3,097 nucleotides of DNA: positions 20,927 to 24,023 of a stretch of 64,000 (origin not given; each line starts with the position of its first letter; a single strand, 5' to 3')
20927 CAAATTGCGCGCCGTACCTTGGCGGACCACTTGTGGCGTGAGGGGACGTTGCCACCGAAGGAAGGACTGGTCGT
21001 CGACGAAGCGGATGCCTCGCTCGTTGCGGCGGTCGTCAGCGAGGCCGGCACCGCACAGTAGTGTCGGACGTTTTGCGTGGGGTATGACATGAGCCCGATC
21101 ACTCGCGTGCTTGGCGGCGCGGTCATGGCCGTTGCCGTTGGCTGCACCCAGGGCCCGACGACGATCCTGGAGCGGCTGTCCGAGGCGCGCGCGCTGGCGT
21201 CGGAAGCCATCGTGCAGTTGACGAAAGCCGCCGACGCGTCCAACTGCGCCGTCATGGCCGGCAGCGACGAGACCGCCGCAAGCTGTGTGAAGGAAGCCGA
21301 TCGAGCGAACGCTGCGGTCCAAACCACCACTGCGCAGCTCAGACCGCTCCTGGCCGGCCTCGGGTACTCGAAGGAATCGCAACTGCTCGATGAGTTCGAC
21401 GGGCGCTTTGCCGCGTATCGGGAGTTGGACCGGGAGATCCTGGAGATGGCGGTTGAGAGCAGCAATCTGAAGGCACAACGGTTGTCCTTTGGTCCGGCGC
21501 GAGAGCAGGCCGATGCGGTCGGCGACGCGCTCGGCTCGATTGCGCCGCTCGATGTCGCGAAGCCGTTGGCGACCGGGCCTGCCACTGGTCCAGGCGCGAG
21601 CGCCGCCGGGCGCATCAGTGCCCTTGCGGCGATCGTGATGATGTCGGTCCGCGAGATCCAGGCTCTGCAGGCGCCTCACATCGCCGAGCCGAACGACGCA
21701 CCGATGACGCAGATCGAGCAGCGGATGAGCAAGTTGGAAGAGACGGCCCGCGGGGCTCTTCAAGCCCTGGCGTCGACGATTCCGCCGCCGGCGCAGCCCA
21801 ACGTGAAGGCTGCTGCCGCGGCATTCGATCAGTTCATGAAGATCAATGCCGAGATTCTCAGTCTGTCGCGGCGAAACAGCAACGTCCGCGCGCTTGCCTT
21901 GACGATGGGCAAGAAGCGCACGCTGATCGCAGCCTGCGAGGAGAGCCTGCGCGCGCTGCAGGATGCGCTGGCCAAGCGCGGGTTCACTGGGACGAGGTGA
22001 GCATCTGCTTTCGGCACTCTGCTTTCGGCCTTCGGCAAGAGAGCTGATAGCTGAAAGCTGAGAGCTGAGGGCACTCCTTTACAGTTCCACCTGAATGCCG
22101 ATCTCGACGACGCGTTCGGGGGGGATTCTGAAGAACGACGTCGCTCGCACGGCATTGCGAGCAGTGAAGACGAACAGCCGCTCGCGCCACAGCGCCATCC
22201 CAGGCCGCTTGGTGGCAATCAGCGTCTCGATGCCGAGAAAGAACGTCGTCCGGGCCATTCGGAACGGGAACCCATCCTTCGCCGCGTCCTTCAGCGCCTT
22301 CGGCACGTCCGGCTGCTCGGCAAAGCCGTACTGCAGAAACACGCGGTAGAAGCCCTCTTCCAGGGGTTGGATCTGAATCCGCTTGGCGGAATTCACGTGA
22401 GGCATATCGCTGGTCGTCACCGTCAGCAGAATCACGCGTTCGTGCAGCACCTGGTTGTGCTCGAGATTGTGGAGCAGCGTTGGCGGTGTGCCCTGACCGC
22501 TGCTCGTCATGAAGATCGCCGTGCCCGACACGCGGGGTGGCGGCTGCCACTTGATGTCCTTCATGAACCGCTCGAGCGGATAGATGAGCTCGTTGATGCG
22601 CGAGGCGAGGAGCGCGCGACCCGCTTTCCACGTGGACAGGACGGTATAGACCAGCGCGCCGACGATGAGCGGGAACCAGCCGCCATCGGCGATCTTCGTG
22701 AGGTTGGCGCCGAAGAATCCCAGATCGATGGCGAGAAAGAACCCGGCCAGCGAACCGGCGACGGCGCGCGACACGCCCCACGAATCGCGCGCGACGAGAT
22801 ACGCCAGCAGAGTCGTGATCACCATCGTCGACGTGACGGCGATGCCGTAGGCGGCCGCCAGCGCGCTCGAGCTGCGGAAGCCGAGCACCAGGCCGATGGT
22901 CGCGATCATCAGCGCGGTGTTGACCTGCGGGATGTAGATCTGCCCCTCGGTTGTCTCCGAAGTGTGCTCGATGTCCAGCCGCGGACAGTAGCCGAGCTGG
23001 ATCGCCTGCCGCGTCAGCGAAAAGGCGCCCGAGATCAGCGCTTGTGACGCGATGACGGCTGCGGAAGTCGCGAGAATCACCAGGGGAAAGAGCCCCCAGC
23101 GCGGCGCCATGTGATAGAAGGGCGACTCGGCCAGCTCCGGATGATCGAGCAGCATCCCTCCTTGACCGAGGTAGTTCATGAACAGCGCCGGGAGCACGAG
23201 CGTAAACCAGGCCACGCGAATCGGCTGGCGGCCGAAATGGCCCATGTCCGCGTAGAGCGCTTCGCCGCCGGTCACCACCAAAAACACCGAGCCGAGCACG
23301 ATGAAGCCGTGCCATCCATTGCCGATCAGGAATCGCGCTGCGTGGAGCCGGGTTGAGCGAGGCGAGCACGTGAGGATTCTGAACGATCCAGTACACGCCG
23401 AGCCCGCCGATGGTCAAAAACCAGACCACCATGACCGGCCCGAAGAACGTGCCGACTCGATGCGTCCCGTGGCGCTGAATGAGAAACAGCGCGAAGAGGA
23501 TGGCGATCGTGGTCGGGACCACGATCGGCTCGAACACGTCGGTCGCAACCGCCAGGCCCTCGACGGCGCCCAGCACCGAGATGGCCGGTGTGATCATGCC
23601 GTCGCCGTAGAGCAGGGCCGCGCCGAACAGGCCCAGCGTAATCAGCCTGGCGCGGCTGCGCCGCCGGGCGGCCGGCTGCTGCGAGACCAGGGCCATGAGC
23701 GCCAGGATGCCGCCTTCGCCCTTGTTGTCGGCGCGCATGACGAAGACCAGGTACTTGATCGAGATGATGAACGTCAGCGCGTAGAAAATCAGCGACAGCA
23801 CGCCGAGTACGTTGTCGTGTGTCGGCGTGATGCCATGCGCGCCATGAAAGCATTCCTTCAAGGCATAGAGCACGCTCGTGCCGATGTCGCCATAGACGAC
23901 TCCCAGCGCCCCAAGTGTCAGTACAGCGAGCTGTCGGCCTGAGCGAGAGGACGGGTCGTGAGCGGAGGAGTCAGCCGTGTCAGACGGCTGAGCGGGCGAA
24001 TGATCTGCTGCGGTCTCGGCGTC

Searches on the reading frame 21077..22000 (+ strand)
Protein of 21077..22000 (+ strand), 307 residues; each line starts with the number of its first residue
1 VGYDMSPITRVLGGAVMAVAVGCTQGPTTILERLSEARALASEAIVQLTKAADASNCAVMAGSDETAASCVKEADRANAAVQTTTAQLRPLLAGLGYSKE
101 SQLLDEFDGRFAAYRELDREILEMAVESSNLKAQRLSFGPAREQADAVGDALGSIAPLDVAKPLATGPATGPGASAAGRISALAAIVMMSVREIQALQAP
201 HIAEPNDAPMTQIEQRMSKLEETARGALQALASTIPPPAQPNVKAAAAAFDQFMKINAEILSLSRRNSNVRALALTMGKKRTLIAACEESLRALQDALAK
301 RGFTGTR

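Call 5: search_protein_families(library=pfam, proteins=[window:21077-22000:+])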
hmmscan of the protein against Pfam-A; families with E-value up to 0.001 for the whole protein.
window:21077-22000:+ (307 aa): 1 family
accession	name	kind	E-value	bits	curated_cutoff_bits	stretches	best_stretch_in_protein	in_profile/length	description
PF12729.13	4HB_MCP_1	-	1.8e-08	34.6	27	0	97-155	104-162/181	Four helix bundle sensory module for signal transduction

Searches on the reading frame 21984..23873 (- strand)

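Call 5: search_protein_families(library=pfam, proteins=[window:21984-23873:-])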
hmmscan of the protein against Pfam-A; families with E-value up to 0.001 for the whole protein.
window:21984-23873:- (629 aa): 1 family
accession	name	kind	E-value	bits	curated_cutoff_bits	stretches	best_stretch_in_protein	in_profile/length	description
PF02705.21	K_trans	-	2e-68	231.4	24.8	1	2-176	18-191/454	K+ potassium transporter integral membrane domain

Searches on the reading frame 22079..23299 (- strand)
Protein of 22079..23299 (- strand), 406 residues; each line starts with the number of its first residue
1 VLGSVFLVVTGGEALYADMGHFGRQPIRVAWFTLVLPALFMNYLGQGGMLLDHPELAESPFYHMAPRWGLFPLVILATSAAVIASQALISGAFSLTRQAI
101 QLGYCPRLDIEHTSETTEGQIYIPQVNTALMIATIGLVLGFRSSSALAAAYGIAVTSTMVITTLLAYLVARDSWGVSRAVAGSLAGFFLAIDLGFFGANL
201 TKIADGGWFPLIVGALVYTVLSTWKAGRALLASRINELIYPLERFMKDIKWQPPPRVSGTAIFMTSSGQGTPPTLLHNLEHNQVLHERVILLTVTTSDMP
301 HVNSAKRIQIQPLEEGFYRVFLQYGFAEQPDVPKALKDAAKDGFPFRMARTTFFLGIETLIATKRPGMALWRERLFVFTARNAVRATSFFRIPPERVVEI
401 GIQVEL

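Call 81: search_protein_families(library=pfam, proteins=[window:22079-23299:-], max_evalue=0.001)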
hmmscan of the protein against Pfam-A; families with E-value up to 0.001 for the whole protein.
window:22079-23299:- (406 aa): 2 families
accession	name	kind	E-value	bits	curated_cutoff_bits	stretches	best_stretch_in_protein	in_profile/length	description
PF02705.21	K_trans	-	2.3e-100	336.6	24.8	1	1-247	207-453/454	K+ potassium transporter integral membrane domain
PF22776.1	K_trans_C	-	2.1e-52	177.4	24.8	1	258-406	1-151/151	K+ potassium transporter C-terminal domain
